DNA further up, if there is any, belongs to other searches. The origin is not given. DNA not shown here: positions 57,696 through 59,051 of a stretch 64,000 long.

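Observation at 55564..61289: Seven-gene minus-strand operon coupling core phospholipid synthesis to tailoring enzymes, a candidate pathway for an unusual polar lipid headgroup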

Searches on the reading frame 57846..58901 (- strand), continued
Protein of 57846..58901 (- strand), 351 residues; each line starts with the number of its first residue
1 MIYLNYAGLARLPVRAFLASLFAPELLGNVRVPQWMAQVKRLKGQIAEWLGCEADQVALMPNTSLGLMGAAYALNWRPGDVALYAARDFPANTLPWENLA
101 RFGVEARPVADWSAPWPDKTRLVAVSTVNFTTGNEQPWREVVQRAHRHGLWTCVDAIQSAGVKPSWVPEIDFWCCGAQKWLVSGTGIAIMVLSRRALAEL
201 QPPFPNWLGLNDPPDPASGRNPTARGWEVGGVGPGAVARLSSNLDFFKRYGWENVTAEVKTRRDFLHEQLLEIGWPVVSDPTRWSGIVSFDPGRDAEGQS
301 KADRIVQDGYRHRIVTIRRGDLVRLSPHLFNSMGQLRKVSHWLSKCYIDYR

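Call 26: find_related_loci(query=A1, collection=genome_contigs, flank=10000)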
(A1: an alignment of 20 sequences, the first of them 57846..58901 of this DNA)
Query A1 (351 aa) in genome_contigs; peptide patterns used: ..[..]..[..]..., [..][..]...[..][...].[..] (x = any residue, [..] = any of these).
32 stretches matched a pattern; 16 encode a relative of the query (tblastn E <= 1e-3); 16 distinct loci.
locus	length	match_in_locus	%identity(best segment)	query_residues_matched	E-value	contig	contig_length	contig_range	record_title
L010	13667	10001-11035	59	1-350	3e-144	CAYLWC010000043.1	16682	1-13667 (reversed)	MAG TPA_asm: uncultured Vampirovibrionales bacterium isolate SRP144015_co1_126 genome assembly, contig: NODE_1704_length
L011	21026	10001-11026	59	1-347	6e-143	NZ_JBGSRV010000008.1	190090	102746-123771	MAG: Vampirovibrio sp. isolate JTS-AC367 k141_1181196, whole genome shotgun sequence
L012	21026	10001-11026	59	1-347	1e-140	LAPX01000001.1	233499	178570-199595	Vampirovibrio chlorellavorus isolate NCIMB 11383 contig_1, whole genome shotgun sequence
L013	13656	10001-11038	58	1-351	2e-137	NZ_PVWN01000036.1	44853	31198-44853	Chlorogloea sp. CCALA 695 NODE_56_length_44853_cov_8.7852_ID_65599, whole genome shotgun sequence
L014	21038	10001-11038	57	1-351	3e-135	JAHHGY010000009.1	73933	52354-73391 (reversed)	MAG: Chroococcus sp. CMT-3BRIN-NPC107 scaffold_159_c1, whole genome shotgun sequence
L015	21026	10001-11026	60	1-347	7e-142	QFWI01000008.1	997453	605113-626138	MAG: Vampirovibrio chlorellavorus isolate Vc_AZ_2 Contig8, whole genome shotgun sequence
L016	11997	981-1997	48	2-345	3e-116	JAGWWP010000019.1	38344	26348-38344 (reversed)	MAG: Cyanobacteria bacterium REEB446 contig-150_1766, whole genome shotgun sequence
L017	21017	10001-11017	52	3-345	3e-116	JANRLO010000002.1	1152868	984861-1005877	MAG: Candidatus Caenarcanales bacterium isolate bins.75 k141_3804622, whole genome shotgun sequence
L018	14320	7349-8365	46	2-345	1e-112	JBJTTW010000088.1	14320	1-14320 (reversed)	MAG: bacterium isolate samp_4445_VAMB_679 samp_4445_207546, whole genome shotgun sequence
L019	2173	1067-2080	47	1-343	2e-104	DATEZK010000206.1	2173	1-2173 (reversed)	MAG TPA_asm: Candidatus Limnocylindria bacterium isolate SMAG_U8472 k141_379246, whole genome shotgun sequence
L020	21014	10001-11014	48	1-343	9e-99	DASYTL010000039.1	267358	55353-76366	MAG TPA_asm: Candidatus Limnocylindria bacterium isolate SMAG_U4566 k141_1039312, whole genome shotgun sequence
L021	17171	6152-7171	45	2-344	2e-98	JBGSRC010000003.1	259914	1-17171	MAG: Candidatus Caenarcanales bacterium isolate JTS-AC348 k141_2534801, whole genome shotgun sequence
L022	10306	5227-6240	48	1-343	7e-95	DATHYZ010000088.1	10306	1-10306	MAG TPA_asm: Candidatus Limnocylindrales bacterium isolate SMAG_U16225 k141_393373, whole genome shotgun sequence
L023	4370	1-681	59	116-347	4e-91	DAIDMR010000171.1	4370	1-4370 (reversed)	MAG TPA_asm: Vampirovibrio sp. isolate clean456 k141_469428, whole genome shotgun sequence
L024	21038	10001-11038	56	1-351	2e-133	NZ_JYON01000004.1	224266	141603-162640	Aliterella atlantica CENA595 contig_25, whole genome shotgun sequence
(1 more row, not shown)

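Call 32: search_solved_structures(query=A1, max_evalue=0.001, show_alignments=2)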
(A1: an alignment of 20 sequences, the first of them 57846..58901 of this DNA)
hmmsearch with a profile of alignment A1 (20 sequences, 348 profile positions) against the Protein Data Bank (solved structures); distinct sequences matched with E-value up to 0.001: 63 (the best 60 are shown).
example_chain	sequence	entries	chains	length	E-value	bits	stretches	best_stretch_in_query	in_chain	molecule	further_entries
1elq_A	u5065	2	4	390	6.9e-21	77.8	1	18-340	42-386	L-CYSTEINE/L-CYSTINE C-S LYASE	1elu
1n2t_A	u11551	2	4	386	9.3e-20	74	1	18-340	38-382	L-cysteine/cystine lyase C-DES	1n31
6mrh_A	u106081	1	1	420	3.5e-19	72.1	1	34-299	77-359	Cysteine desulfurase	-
6mre_A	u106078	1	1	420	6.1e-19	71.3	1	34-299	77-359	Cysteine desulfurase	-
5b7s_A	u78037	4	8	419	6.9e-19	71.2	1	33-336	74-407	Cysteine desulfurase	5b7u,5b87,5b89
7rrn_A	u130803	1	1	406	8.3e-19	70.9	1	33-299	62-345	Cysteine desulfurase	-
7e6a_A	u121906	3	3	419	9.6e-19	70.7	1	39-343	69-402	Cysteine desulfurase SufS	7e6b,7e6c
6o11_A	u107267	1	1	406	9.7e-19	70.7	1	34-300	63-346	Cysteine desulfurase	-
9d2d_A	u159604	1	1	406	1.1e-18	70.6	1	34-299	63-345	Cysteine desulfurase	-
1i29_A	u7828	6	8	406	1.1e-18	70.6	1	34-299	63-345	CSDB | Selenocysteine lyase | Cysteine desulfurase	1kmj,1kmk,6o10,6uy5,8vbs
6ndn_A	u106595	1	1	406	1.1e-18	70.6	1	34-299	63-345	Cysteine desulfurase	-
5db5_A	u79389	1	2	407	1.1e-18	70.5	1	34-299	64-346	Cysteine desulfurase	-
1jf9_A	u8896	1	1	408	1.1e-18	70.5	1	34-299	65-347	SELENOCYSTEINE LYASE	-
5j8q_A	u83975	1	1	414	1.2e-18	70.4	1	39-343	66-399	Cysteine desulfurase SufS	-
6mr2_A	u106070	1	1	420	1.2e-18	70.4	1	34-299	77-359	Cysteine desulfurase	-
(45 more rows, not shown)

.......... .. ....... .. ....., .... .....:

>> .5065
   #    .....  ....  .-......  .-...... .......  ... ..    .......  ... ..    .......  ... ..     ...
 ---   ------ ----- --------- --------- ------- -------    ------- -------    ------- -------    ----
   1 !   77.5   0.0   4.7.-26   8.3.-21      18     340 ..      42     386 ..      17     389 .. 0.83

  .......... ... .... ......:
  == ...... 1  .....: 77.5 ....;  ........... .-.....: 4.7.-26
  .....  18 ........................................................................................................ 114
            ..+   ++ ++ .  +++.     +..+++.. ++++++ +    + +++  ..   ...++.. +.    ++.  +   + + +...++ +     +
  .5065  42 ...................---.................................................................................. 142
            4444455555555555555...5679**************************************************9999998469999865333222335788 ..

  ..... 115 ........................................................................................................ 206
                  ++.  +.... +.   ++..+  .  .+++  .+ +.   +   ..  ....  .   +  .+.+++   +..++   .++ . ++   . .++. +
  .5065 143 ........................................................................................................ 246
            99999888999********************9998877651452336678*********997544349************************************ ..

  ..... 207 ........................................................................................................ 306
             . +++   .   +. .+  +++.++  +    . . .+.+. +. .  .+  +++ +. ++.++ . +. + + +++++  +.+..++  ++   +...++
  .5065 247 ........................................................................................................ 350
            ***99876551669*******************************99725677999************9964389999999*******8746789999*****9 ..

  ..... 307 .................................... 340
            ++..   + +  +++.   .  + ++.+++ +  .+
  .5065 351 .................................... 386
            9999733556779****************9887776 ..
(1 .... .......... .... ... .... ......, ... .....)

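Call 66: predict_structure(alignment_id=A1)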
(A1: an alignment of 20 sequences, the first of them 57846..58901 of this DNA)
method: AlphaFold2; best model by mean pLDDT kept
length: 351 residues; sequences in the alignment: 20
mean_pLDDT: 88.0   pTM: 0.87
mean pLDDT of the five models: 88.0, 87.8, 87.1, 86.4, 85.7
residues with pLDDT >= 90: 233; 70-90: 81; 50-70: 25; < 50: 12
segments of 3 or more residues with pLDDT < 50: 1-9
pLDDT, mean of each block of 10 residues (from residue 1): 39 56 54 79 94 96 94 97 93 95 96 96 94 92 98 82 85 89 86 97 85 83 91 84 92 92 96 96 90 88 95 91 92 97 95 78
secondary structure, 60 per line:
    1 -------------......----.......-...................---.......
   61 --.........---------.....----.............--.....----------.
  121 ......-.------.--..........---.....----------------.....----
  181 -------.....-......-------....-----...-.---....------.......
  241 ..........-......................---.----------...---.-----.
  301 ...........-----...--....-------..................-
elements in order: H14-19 H24-30 H32-50 E57-60 H63-71 E81-85 H90-102 E105-109 E120-126 H138-147 E151-155 E172-176 E188-192 H194-199 H224-227 H234-250 H252-273 E288-290 H301-311 E317-319 E322-325 H333-350

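Call 70: fold_search(model_id=the predicted structure, library=pdb)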
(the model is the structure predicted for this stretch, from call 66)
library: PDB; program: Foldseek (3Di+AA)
matches with E <= 10: 1914; with E <= 0.001: 1437
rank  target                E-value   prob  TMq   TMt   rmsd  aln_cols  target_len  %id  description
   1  1elq_A                8.3e-22  1.00  0.80  0.74   4.1       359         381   22  CRYSTAL STRUCTURE OF THE CYSTINE C-S LYASE C-DES (released 2000-04-19)
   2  1n2t_A                3.0e-21  1.00  0.79  0.73   4.1       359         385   22  C-DES Mutant K223A with GLY Covalenty Linked to the PLP-cofactor (released 2003-01-21)
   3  5b7u_A                3.4e-21  1.00  0.77  0.68   3.6       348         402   18  Apo Structure of Cysteine Desulfurase from Thermococcus onnurineus NA1 at 1.89A (released 2017-06-14)
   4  5b87_A                3.8e-21  1.00  0.78  0.69   3.7       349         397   18  Crystal structure of a Cysteine Desulfurase from Thermococcus onnurineus NA1 in complex with alanine at 2.3 Angstrom r (released 2017-06-14)
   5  1n31_A                5.2e-21  1.00  0.80  0.73   4.1       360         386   22  Structure of A Catalytically Inactive Mutant (K223A) of C-DES with a Substrate (Cystine) Linked to the Co-Factor (released 2003-01-21)
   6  5b7s_A                5.8e-21  1.00  0.77  0.69   3.8       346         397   19  Apo structure of Cysteine Desulfurase from Thermococcus onnurineus NA1 (released 2017-06-14)
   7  5b87_B                5.8e-21  1.00  0.77  0.68   3.6       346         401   18  Crystal structure of a Cysteine Desulfurase from Thermococcus onnurineus NA1 in complex with alanine at 2.3 Angstrom r (released 2017-06-14)
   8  5b7s_B                1.2e-20  1.00  0.78  0.69   3.5       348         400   19  Apo structure of Cysteine Desulfurase from Thermococcus onnurineus NA1 (released 2017-06-14)
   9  6mrh                  2.0e-20  1.00  0.77  0.67   3.7       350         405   19  E. coli cysteine desulfurase SufS E96A with a cysteine persulfide intermediate (released 2019-01-09)
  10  6mre                  2.5e-20  1.00  0.77  0.68   3.6       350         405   19  E. coli cysteine desulfurase SufS R92A with a cysteine persulfide intermediate (released 2019-01-09)
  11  6mri                  3.6e-20  1.00  0.76  0.67   3.8       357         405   20  E. coli cysteine desulfurase SufS E250A with a cysteine persulfide intermediate (released 2019-01-09)
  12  5db5_A                4.1e-20  1.00  0.78  0.68   3.5       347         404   19  Crystal structure of PLP-bound E. coli SufS (cysteine persulfide intermediate) in space group P21 (released 2016-08-24)
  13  7ruj                  4.1e-20  1.00  0.77  0.67   3.7       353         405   19  E. coli cysteine desulfurase SufS N99A (released 2023-01-25)
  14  6ndn                  4.6e-20  1.00  0.78  0.68   3.6       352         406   19  Crystal Structure of Selenocysteine Lyase from Escherichia coli (released 2019-12-25)
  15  6mr6                  6.5e-20  1.00  0.78  0.68   3.5       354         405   19  E. coli cysteine desulfurase SufS H55A with a cysteine persulfide intermediate (released 2019-01-09)
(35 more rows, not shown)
